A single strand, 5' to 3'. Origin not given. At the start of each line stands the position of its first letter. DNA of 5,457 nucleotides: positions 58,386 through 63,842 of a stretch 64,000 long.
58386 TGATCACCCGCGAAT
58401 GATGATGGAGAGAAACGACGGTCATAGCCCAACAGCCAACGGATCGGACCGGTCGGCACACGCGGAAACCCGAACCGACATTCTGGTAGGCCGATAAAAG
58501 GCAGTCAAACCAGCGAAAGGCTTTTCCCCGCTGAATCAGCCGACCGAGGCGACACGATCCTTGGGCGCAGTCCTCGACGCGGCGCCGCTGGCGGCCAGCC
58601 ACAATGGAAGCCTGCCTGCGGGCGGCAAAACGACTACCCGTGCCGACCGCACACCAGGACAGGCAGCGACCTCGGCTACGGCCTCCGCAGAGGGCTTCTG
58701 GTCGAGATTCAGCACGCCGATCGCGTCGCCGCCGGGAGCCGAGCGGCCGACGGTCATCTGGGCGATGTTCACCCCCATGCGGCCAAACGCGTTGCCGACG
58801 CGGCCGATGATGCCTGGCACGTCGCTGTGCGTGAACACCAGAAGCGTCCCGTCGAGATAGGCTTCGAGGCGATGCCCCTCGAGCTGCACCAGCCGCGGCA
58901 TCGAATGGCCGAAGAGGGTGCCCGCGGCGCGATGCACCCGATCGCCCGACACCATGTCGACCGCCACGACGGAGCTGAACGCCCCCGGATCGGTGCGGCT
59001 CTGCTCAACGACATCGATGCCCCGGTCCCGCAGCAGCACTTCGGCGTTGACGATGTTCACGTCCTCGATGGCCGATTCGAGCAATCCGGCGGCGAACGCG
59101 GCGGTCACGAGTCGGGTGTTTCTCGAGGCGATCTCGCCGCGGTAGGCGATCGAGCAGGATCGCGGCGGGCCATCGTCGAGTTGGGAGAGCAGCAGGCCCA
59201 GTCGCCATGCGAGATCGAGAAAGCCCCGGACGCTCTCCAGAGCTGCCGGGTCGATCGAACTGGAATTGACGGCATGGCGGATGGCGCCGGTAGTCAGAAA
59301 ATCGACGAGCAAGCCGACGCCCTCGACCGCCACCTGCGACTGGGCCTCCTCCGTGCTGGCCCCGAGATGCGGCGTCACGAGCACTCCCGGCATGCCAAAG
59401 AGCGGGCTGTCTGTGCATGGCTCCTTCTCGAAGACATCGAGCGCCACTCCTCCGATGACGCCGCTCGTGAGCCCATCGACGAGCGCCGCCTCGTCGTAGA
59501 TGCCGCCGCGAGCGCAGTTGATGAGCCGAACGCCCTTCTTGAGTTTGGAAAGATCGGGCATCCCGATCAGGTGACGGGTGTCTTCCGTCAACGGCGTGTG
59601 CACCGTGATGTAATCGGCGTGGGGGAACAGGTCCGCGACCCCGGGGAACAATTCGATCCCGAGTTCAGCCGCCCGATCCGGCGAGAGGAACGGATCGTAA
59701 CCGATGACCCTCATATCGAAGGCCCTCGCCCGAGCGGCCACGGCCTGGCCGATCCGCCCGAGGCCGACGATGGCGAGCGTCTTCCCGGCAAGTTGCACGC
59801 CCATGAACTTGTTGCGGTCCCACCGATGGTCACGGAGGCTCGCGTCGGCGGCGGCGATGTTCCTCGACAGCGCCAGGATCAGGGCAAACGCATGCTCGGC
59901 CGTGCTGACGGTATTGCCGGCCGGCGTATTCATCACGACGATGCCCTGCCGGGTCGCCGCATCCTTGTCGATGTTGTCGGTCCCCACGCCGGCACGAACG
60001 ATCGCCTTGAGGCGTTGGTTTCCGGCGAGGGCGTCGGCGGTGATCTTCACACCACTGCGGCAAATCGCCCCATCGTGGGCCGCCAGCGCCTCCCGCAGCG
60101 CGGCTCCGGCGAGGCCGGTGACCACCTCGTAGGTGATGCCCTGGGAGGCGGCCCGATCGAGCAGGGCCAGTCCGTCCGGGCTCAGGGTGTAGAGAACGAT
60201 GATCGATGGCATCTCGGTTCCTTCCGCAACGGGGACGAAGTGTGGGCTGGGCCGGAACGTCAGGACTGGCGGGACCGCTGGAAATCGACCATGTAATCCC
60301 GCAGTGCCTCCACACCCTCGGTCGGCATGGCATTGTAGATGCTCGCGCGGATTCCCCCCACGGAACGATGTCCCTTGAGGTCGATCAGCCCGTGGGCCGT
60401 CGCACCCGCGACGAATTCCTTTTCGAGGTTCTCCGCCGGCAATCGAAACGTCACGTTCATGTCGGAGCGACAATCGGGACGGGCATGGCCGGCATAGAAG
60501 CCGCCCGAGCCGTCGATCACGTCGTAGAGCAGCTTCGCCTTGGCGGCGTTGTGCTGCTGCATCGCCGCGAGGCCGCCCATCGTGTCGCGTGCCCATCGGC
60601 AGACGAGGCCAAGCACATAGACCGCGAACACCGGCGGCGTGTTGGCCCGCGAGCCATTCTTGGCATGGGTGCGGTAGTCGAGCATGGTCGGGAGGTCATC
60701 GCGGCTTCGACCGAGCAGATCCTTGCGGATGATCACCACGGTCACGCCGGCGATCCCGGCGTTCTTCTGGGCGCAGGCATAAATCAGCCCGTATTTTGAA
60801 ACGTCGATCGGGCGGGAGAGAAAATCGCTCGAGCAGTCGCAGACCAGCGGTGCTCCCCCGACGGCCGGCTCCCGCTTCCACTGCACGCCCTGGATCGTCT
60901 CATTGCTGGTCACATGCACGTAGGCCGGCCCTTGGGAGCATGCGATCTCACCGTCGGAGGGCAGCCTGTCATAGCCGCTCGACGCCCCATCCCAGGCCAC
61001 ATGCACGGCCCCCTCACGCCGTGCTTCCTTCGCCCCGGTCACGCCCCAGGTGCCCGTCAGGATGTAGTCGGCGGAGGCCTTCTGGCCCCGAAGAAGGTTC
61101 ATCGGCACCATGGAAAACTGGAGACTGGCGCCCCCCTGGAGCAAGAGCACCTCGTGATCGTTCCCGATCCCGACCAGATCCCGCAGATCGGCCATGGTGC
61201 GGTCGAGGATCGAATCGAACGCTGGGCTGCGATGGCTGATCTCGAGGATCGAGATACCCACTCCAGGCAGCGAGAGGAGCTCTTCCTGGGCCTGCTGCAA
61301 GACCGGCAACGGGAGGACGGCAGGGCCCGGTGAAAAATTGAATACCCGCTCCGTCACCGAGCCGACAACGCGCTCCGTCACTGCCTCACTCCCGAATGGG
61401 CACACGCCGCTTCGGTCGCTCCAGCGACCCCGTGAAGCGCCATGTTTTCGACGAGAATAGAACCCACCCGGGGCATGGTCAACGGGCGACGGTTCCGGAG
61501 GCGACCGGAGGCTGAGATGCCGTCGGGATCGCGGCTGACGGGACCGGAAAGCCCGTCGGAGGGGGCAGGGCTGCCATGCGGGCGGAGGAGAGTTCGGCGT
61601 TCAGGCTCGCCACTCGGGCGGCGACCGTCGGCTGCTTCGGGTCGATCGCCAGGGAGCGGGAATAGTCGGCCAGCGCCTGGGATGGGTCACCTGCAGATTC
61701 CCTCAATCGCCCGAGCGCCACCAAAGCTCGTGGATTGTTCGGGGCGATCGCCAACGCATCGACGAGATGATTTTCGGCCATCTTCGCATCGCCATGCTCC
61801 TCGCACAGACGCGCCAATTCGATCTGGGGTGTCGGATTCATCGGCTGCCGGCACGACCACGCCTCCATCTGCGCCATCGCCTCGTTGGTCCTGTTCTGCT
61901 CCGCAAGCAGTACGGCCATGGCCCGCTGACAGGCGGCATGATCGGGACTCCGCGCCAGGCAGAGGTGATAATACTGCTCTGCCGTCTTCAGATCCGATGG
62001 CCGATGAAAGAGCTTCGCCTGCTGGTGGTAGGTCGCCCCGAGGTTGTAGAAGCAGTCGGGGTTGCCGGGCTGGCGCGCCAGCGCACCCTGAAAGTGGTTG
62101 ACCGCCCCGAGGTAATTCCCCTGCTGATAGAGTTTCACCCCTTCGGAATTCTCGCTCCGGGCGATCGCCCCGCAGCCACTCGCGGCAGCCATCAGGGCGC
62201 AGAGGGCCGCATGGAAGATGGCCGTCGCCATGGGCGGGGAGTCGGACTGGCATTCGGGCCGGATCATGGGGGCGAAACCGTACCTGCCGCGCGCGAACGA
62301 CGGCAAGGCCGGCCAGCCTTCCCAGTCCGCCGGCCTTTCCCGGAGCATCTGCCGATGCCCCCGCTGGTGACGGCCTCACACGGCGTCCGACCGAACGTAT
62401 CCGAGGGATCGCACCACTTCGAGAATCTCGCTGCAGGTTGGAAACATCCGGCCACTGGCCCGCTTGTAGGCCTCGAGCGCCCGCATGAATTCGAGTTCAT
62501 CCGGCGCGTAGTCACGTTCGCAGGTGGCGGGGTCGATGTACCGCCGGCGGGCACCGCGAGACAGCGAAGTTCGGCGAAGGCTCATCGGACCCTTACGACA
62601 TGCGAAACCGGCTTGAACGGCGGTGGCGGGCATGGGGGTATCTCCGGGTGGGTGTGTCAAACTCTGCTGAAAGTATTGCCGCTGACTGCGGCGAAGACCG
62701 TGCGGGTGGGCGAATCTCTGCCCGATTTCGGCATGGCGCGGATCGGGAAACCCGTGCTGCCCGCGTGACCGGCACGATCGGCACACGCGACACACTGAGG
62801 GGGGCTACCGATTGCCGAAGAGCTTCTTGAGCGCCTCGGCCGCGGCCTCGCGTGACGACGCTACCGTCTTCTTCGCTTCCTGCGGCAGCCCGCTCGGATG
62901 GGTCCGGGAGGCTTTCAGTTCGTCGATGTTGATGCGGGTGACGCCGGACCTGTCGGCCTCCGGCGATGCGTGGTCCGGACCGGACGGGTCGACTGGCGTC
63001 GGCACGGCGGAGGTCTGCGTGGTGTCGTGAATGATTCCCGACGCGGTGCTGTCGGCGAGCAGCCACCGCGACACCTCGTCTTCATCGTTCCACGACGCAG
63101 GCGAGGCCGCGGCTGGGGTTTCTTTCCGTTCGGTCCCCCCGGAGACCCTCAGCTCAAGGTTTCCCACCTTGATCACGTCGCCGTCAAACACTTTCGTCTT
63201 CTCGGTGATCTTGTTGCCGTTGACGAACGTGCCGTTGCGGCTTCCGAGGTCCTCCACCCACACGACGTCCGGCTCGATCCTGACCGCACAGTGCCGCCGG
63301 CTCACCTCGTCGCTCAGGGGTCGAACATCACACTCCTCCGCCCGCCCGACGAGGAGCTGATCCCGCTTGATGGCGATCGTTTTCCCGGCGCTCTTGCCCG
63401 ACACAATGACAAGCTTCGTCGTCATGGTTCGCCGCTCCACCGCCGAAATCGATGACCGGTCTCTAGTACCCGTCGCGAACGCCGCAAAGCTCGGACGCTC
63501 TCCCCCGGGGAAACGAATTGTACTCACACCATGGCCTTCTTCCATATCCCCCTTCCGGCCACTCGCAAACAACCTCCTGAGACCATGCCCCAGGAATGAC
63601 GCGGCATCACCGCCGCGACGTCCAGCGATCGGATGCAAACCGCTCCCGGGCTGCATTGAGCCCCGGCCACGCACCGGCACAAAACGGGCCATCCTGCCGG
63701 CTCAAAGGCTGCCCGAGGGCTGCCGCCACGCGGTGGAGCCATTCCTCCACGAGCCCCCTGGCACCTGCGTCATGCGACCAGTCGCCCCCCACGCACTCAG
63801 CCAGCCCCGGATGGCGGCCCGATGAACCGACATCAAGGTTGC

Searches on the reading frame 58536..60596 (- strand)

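Call 79: search_protein_families(library=pfam, proteins=[window:58536-60596:-], max_evalue=0.00001)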
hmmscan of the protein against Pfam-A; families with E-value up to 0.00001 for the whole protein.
window:58536-60596:- (686 aa): 4 families
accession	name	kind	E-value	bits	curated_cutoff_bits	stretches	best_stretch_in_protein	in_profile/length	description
PF02826.25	2-Hacid_dh_C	-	9.1e-60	201.5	25.1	1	237-412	1-178/178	D-isomer specific 2-hydroxyacid dehydrogenase, NAD binding domain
PF00389.36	2-Hacid_dh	-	1.5e-27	96.4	24.6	1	134-444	3-134/134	D-isomer specific 2-hydroxyacid dehydrogenase, catalytic domain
PF19304.4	PGDH_inter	-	1.9e-27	96.2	27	1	456-572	2-118/119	D-3-phosphoglycerate dehydrogenase intervening domain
PF01842.31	ACT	-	1.2e-09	38.2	27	1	585-647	2-65/66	ACT domain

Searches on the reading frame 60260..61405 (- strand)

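Call 79: search_protein_families(library=pfam, proteins=[window:60260-61405:-], max_evalue=0.00001)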
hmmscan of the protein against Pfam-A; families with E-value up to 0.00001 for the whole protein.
window:60260-61405:- (381 aa): 1 family
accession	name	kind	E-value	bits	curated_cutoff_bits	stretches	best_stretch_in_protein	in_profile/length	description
PF00266.25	Aminotran_5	-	5.1e-37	128.2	21.5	1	21-368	1-371/371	Aminotransferase class-V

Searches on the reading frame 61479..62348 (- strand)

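Call 79: search_protein_families(library=pfam, proteins=[window:61479-62348:-], max_evalue=0.00001)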
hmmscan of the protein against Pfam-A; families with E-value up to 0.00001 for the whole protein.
window:61479-62348:- (289 aa): 13 families
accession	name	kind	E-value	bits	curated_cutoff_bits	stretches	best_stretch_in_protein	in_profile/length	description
PF14559.12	TPR_19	-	2.5e-17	63.4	25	1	185-244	4-63/68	Tetratricopeptide repeat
PF13428.12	TPR_14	-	9.4e-16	57.2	23.5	0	175-215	4-44/44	Tetratricopeptide repeat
PF07719.23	TPR_2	-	2.4e-14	52.6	27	0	206-238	1-33/34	Tetratricopeptide repeat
PF13414.12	TPR_11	-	7.7e-13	48.4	26.8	1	73-110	4-41/42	TPR repeat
PF13431.12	TPR_17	-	2.4e-12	46.5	24.4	0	86-112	2-28/34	Tetratricopeptide repeat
PF13424.12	TPR_12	-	1.1e-11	45.2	30.1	0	73-128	13-69/77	Tetratricopeptide repeat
PF00515.34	TPR_1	-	1.1e-11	44.5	27.8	0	207-238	2-33/34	Tetratricopeptide repeat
PF13432.12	TPR_16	-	8.3e-10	39.4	32.7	0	179-240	4-65/65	Tetratricopeptide repeat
PF13371.12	TPR_9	-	1e-08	35.5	35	0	199-246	22-68/73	Tetratricopeptide repeat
PF24575.1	TPR_Slam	-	2.2e-08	34.9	35.2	0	109-160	52-103/104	Surface lipoprotein assembly modifier, N-terminal TPR repeats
PF13176.12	TPR_7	-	8.6e-08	32.1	27.9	0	208-237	1-32/36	Tetratricopeptide repeat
PF13181.12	TPR_8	-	4.1e-07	30.1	25.7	0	207-238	2-33/34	Tetratricopeptide repeat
PF23914.1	TPR_CcmH_CycH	-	3.9e-06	27.2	42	0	198-248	42-92/158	Cytochrome c-type biogenesis protein H TPR domain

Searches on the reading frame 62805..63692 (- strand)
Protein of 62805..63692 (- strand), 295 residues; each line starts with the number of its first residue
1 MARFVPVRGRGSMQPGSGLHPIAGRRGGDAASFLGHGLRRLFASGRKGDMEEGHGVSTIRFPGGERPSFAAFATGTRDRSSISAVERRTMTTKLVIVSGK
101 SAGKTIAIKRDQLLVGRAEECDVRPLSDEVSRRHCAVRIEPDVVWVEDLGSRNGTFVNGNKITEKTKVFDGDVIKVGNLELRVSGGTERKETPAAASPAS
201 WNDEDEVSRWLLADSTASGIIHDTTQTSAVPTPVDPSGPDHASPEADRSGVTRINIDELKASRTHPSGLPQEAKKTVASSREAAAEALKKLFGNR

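Call 79: search_protein_families(library=pfam, proteins=[window:62805-63692:-], max_evalue=0.00001)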
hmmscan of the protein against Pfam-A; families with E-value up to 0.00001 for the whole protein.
window:62805-63692:- (295 aa): 2 families
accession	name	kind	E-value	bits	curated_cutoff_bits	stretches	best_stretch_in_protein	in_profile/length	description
PF00498.31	FHA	-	5.2e-19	68.9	20.7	1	114-177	2-67/67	FHA domain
PF16697.10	Yop-YscD_cpl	-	4.8e-16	59.2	33.2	1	96-183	2-90/94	Inner membrane component of T3SS, cytoplasmic domain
